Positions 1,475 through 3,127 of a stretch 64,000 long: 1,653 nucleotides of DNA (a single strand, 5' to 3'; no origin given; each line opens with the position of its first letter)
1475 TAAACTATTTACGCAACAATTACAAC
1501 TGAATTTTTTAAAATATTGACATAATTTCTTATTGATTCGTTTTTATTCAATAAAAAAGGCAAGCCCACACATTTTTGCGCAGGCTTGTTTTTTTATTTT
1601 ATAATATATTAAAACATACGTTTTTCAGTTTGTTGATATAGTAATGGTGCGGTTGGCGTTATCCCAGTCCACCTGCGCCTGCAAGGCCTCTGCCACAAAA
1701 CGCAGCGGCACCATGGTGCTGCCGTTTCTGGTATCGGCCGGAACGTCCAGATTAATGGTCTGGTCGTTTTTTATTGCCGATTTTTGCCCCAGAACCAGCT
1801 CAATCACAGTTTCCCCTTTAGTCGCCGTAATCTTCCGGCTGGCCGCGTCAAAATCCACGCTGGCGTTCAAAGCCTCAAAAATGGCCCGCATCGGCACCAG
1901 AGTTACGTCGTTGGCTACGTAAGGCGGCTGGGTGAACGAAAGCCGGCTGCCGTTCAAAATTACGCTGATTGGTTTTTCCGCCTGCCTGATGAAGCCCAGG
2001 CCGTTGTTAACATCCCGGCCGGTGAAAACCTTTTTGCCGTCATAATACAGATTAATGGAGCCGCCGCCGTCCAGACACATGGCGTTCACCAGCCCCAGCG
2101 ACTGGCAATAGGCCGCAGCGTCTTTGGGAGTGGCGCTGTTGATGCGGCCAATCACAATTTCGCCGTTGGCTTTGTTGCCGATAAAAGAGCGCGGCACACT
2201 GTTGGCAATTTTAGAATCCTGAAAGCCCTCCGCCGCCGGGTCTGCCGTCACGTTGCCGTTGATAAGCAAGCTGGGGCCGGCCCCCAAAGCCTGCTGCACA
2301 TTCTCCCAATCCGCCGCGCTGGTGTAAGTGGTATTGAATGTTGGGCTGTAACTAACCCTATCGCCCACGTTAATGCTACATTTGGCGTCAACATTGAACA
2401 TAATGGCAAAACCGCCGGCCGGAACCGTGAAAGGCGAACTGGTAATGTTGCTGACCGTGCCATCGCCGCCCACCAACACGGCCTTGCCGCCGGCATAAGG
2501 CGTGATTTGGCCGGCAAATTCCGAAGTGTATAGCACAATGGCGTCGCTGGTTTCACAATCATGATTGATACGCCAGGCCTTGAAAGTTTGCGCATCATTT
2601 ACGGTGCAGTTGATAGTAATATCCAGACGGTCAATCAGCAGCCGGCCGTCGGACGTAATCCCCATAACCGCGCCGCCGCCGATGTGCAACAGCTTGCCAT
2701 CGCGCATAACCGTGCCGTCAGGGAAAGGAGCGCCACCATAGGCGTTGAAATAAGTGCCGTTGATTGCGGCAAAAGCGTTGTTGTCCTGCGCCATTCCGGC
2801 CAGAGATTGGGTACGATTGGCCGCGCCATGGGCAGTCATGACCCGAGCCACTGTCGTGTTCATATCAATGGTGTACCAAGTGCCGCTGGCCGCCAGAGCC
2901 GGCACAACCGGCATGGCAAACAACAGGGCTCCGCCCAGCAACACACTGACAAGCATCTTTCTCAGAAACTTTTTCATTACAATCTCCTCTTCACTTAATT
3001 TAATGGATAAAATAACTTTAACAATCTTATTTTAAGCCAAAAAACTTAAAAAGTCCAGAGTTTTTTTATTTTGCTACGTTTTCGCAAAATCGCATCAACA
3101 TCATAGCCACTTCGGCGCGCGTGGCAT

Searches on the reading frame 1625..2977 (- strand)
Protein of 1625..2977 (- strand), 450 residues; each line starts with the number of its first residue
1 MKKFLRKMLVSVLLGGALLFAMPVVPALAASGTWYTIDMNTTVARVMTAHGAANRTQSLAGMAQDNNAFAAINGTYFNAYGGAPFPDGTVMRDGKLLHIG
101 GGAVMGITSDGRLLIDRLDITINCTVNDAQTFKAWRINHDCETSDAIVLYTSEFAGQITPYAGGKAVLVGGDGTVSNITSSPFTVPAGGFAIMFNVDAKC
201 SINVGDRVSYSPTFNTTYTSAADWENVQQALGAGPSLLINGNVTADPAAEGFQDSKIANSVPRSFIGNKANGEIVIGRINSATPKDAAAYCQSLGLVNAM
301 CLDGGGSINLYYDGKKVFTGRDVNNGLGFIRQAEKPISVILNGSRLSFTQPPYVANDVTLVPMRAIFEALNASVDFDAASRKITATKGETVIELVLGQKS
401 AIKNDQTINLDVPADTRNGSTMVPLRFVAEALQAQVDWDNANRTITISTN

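Call 42: find_encoding_contigs(protein=window:1625-2977:-, flank=10000, max_places=10)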
Protein window:1625-2977:- (450 aa): 12 contigs read that carry it; 10 places shown.
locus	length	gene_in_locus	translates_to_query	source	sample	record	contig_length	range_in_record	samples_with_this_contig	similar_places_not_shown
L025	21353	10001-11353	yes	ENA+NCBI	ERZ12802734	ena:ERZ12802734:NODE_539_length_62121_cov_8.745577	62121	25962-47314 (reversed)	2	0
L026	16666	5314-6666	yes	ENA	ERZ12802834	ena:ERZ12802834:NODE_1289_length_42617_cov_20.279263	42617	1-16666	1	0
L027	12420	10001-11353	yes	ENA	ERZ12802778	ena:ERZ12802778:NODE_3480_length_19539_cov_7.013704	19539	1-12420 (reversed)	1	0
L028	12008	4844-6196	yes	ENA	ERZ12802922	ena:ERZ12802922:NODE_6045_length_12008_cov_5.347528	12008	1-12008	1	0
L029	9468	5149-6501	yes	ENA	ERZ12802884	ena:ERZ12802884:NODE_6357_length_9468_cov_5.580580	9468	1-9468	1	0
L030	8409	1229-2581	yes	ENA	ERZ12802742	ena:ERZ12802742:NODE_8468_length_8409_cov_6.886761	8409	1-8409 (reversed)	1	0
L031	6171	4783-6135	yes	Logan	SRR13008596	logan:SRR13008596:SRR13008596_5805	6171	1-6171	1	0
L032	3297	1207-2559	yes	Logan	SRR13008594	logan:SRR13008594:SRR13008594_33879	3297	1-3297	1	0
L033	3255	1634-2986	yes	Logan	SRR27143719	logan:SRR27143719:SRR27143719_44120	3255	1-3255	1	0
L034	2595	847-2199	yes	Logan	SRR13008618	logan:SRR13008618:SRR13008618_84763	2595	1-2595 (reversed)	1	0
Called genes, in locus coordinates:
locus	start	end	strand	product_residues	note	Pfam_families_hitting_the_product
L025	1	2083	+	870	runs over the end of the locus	PF00521:DNA_topoisoIV, PF03989:DNA_gyraseA_C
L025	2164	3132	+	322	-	PF00145:DNA_methylase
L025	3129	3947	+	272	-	PF09553:RE_Eco47II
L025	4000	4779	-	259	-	PF00145:DNA_methylase, PF01554:MatE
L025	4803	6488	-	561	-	PF00795:CN_hydrolase, PF02540:NAD_synthase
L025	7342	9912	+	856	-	PF13306:LRR_5, PF13855:LRR_8 (faint), PF13306:LRR_5, PF02368:Big_2, PF26918:Ig_Eae (weak), PF09479:Flg_new (weak), PF00395:SLH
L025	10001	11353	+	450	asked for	PF09992:NAGPA, PF07833:Cu_amine_oxidN1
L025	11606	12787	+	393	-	PF00390:malic, PF00899:ThiF (weak), PF03949:Malic_M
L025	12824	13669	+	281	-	PF05681:Fumerase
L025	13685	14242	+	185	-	PF05683:Fumerase_C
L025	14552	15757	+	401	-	-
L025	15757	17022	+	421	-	-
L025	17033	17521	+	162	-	PF08974:DUF1877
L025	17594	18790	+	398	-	-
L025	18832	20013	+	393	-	PF07833:Cu_amine_oxidN1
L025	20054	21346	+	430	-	PF07833:Cu_amine_oxidN1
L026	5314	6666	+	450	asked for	PF09992:NAGPA, PF07833:Cu_amine_oxidN1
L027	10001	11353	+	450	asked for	PF09992:NAGPA, PF07833:Cu_amine_oxidN1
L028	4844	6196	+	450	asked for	PF09992:NAGPA, PF07833:Cu_amine_oxidN1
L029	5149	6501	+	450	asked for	PF09992:NAGPA, PF07833:Cu_amine_oxidN1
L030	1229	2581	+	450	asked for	PF09992:NAGPA, PF07833:Cu_amine_oxidN1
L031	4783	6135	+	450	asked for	PF09992:NAGPA, PF07833:Cu_amine_oxidN1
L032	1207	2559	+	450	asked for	PF09992:NAGPA, PF07833:Cu_amine_oxidN1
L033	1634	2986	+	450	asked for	PF09992:NAGPA, PF07833:Cu_amine_oxidN1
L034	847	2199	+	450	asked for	PF09992:NAGPA, PF07833:Cu_amine_oxidN1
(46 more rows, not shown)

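Call 73: search_protein_families(library=pfam, proteins=[L025:7342-9909:+], max_evalue=0.001)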
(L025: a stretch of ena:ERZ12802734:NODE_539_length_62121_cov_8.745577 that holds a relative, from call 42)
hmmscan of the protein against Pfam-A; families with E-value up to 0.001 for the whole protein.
L025:7342-9909:+ (856 aa): 5 families
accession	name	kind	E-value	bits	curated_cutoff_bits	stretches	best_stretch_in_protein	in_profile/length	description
PF13306.12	LRR_5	-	2.7e-101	334.8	27.7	4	131-244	1-111/127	BspA type Leucine rich repeat region (6 copies)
PF00395.25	SLH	-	5.2e-36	122.8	20.8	3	736-779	1-44/44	S-layer homology domain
PF13855.12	LRR_8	-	9.8e-16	57.7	27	0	84-129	13-59/61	Leucine rich repeat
PF02368.24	Big_2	-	4e-14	52.7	22.8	1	469-536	1-69/79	Bacterial Ig-like domain (group 2)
PF09479.16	Flg_new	-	1e-06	29.2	27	1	552-621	1-64/65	Listeria-Bacteroides repeat domain (List_Bact_rpt)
